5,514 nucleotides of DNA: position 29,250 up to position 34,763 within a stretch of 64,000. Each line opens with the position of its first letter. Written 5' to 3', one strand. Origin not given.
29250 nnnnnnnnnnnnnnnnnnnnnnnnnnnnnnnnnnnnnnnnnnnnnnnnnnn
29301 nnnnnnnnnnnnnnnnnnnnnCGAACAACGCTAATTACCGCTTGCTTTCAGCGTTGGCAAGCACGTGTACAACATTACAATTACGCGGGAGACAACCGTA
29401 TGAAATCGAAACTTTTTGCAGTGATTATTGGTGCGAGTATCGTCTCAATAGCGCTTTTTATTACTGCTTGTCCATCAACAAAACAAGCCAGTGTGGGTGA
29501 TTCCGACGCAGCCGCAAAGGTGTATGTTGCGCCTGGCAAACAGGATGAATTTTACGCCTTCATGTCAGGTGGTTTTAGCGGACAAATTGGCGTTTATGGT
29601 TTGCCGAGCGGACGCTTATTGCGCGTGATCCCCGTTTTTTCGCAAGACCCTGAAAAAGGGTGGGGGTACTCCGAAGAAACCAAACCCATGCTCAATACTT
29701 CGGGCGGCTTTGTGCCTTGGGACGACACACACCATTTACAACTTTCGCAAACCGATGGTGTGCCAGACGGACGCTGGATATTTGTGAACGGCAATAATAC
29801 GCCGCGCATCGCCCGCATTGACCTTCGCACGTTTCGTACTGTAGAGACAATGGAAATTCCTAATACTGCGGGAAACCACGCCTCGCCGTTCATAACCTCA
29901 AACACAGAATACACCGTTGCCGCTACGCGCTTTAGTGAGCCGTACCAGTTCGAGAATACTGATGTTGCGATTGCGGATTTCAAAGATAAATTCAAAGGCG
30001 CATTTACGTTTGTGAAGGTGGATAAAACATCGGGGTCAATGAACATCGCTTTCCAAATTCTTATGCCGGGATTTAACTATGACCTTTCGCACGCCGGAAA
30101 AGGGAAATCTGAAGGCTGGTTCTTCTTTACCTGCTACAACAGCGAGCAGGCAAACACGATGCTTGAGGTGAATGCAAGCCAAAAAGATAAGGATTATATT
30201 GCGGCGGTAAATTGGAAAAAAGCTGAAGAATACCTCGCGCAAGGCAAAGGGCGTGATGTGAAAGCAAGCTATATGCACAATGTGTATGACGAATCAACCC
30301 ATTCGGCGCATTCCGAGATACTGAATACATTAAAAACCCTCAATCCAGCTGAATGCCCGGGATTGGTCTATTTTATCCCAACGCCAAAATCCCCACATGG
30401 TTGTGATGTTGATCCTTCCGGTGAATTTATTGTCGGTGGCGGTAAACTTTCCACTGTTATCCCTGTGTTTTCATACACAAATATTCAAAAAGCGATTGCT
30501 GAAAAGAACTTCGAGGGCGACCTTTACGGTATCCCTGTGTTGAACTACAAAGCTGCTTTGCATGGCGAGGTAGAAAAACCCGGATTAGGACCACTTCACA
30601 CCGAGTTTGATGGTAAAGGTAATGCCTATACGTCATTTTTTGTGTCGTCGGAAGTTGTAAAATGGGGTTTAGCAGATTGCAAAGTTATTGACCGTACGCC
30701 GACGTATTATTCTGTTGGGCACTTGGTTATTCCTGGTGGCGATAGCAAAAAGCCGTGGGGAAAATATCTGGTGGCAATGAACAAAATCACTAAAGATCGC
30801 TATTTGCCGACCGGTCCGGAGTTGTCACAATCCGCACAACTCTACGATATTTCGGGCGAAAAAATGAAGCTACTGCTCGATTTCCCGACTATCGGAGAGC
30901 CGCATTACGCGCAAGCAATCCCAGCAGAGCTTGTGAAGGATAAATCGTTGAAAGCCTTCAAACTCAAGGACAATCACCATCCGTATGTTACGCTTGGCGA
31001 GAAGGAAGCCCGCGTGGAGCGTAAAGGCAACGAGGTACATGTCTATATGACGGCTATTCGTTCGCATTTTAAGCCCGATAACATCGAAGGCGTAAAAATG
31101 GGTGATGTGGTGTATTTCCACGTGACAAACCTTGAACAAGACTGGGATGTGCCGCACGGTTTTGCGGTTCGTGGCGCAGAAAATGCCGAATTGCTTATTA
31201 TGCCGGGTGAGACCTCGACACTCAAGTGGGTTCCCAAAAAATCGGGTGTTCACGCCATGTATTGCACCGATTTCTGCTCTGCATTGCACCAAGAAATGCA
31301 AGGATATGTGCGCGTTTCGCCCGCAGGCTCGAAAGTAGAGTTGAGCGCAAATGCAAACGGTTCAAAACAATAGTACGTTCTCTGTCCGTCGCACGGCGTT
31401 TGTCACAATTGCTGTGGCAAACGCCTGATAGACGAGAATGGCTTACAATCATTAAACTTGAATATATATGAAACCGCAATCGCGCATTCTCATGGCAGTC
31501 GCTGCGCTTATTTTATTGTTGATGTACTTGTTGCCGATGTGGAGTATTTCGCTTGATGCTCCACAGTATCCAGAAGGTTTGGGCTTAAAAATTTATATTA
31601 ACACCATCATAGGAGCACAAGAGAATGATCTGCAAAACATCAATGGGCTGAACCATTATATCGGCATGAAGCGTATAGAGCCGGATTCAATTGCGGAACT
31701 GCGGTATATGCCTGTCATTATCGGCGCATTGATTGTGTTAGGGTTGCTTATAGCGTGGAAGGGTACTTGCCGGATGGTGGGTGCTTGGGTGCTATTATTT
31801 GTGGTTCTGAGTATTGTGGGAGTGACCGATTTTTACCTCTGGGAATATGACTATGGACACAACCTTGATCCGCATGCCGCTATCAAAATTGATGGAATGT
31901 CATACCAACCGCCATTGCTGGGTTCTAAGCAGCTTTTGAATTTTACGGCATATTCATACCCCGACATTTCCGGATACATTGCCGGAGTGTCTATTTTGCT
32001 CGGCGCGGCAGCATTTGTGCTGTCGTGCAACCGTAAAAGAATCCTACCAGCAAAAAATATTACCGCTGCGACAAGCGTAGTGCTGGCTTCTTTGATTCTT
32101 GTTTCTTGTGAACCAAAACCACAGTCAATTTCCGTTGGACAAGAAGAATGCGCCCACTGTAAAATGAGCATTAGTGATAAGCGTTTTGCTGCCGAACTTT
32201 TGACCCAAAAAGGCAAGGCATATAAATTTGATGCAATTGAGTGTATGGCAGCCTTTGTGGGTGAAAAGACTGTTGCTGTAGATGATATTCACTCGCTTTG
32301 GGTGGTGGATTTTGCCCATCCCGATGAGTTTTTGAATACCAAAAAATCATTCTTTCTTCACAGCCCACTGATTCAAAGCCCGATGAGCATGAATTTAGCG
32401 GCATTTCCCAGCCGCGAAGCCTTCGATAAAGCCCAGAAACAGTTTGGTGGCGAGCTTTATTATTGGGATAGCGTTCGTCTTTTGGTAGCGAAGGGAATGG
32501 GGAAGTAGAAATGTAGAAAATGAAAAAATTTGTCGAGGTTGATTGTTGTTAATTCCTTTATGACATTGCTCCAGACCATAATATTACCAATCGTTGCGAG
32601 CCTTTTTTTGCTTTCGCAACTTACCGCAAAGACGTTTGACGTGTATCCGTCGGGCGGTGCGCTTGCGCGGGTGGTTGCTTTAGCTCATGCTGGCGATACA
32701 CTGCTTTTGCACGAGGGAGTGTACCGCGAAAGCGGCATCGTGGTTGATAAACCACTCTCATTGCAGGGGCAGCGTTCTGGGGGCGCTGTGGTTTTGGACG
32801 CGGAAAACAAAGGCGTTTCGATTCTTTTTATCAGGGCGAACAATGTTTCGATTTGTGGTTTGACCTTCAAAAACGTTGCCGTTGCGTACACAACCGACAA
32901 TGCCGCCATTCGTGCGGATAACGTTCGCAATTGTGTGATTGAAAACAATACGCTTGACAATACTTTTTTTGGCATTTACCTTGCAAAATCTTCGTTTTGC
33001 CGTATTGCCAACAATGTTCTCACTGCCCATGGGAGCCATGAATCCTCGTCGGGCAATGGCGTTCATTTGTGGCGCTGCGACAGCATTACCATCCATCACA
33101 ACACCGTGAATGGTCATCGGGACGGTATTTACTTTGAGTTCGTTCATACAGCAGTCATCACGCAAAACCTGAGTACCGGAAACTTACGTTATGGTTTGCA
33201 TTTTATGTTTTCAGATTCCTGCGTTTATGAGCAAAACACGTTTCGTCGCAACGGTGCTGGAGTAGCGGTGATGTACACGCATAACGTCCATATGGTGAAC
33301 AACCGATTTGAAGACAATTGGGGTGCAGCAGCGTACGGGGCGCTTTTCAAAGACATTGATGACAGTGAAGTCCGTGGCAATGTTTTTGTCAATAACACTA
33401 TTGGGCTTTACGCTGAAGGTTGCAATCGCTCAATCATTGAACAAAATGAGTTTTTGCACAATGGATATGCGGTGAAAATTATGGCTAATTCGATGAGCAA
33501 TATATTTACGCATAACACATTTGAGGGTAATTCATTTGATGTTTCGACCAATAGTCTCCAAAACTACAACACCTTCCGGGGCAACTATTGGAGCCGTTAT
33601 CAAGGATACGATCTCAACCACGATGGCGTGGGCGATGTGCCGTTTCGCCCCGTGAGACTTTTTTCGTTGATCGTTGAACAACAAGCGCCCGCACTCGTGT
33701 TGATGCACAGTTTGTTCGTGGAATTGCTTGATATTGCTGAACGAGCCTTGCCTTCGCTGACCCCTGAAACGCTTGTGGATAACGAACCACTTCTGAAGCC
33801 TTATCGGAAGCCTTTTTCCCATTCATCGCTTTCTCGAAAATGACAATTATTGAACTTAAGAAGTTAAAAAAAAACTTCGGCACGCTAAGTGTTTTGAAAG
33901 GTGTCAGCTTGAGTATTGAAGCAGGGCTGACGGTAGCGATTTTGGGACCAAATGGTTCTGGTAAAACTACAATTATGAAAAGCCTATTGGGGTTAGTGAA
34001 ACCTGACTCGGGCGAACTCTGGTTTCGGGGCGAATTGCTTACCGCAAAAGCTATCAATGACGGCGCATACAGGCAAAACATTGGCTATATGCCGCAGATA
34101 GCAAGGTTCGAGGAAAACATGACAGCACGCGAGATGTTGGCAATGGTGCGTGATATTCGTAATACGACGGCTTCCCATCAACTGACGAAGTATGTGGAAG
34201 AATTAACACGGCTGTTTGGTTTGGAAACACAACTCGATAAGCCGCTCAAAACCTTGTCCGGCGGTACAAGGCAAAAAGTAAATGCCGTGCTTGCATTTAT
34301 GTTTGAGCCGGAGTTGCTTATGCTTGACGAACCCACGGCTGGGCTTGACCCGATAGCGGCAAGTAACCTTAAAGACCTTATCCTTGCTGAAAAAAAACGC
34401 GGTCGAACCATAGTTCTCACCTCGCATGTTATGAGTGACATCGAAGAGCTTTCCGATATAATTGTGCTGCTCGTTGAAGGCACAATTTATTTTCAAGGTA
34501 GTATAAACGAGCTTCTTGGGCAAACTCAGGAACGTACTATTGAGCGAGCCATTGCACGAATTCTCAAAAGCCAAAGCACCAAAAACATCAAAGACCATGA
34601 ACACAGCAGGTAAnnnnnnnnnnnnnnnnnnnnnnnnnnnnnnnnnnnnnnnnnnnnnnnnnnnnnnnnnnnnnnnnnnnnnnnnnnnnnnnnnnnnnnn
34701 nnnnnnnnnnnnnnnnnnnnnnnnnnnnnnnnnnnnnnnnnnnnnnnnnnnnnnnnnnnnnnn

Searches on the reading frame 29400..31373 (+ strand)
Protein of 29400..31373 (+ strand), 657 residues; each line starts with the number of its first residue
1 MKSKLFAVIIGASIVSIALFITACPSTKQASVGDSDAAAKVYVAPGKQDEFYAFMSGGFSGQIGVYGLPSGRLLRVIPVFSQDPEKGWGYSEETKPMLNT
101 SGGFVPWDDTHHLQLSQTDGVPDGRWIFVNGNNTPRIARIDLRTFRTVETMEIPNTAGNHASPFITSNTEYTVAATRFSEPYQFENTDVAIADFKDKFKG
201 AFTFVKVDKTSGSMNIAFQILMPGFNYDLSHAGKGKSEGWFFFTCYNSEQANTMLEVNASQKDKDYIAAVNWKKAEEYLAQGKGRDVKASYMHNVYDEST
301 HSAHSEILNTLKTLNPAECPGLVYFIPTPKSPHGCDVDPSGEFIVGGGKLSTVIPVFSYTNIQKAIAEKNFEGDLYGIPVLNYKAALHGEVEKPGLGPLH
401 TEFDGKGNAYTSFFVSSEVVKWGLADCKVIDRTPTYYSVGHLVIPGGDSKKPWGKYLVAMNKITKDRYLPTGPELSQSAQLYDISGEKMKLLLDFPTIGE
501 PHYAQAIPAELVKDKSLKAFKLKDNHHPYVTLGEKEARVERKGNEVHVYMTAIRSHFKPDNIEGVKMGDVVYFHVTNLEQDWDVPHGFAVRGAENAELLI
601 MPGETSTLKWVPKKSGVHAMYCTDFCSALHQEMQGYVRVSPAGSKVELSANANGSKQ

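Call 26: search_protein_families(library=ncbifam, proteins=[window:29400-31373:+])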
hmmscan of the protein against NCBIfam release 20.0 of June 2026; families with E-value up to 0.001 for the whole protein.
window:29400-31373:+ (657 aa): 4 families
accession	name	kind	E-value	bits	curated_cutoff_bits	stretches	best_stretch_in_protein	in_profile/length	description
TIGR04246.1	nitrous_NosZ_Gp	equivalog_domain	2.3e-283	940.8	625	1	38-641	1-578/578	Sec-dependent nitrous-oxide reductase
TIGR04244.1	nitrous_NosZ_RR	equivalog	9.8e-108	361.3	625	1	22-637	24-624/627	TAT-dependent nitrous-oxide reductase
NF052460.1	L-NosZ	equivalog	3.8e-47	160.9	700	2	322-639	166-478/480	clade III lactonase-type nitrous-oxide reductase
TIGR02866.1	CoxB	equivalog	6.2e-05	22.6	147.7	1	582-640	135-192/202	cytochrome c oxidase subunit II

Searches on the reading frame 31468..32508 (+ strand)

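Call 53: search_protein_families(library=pfam, proteins=[window:31468-32508:+], max_evalue=0.00001)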
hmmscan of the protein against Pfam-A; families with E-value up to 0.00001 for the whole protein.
window:31468-32508:+ (346 aa): 1 family
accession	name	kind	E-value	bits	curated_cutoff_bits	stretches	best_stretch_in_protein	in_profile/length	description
PF05573.18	NosL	-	1.6e-08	35.4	24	1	225-336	7-126/131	NosL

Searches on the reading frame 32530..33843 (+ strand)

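Call 53: search_protein_families(library=pfam, proteins=[window:32530-33843:+], max_evalue=0.00001)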
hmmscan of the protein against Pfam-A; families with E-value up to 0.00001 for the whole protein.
window:32530-33843:+ (437 aa): 2 families
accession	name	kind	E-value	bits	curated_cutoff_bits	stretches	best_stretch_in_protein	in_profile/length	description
PF05048.19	NosD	-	3.7e-39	134.8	23.6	1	172-359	13-212/212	Periplasmic copper-binding protein (NosD)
PF13229.12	Beta_helix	-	6.4e-38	130.3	25.9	2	176-331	1-158/158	Right handed beta helix region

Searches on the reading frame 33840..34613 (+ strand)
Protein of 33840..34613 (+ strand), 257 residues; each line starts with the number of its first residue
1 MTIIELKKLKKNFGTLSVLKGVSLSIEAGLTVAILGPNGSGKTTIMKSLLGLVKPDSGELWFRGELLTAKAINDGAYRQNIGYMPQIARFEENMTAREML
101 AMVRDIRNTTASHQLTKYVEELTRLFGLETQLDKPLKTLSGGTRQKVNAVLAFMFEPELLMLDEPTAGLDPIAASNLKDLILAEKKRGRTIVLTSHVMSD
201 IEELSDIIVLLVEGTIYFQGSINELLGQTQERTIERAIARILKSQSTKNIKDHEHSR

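Call 53: search_protein_families(library=pfam, proteins=[window:33840-34613:+], max_evalue=0.00001)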
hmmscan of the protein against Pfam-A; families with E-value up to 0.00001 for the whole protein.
window:33840-34613:+ (257 aa): 3 families
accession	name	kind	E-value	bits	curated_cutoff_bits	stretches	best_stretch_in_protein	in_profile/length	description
PF00005.33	ABC_tran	-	1.6e-30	106.9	25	1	19-167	1-137/137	ABC transporter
PF13304.12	AAA_21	-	2.8e-12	47.8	27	0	136-196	235-298/304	AAA domain, putative AbiEii toxin, Type IV TA system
PF02463.25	SMC_N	-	3e-06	27.2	40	0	26-198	22-202/220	RecF/RecN/SMC N terminal domain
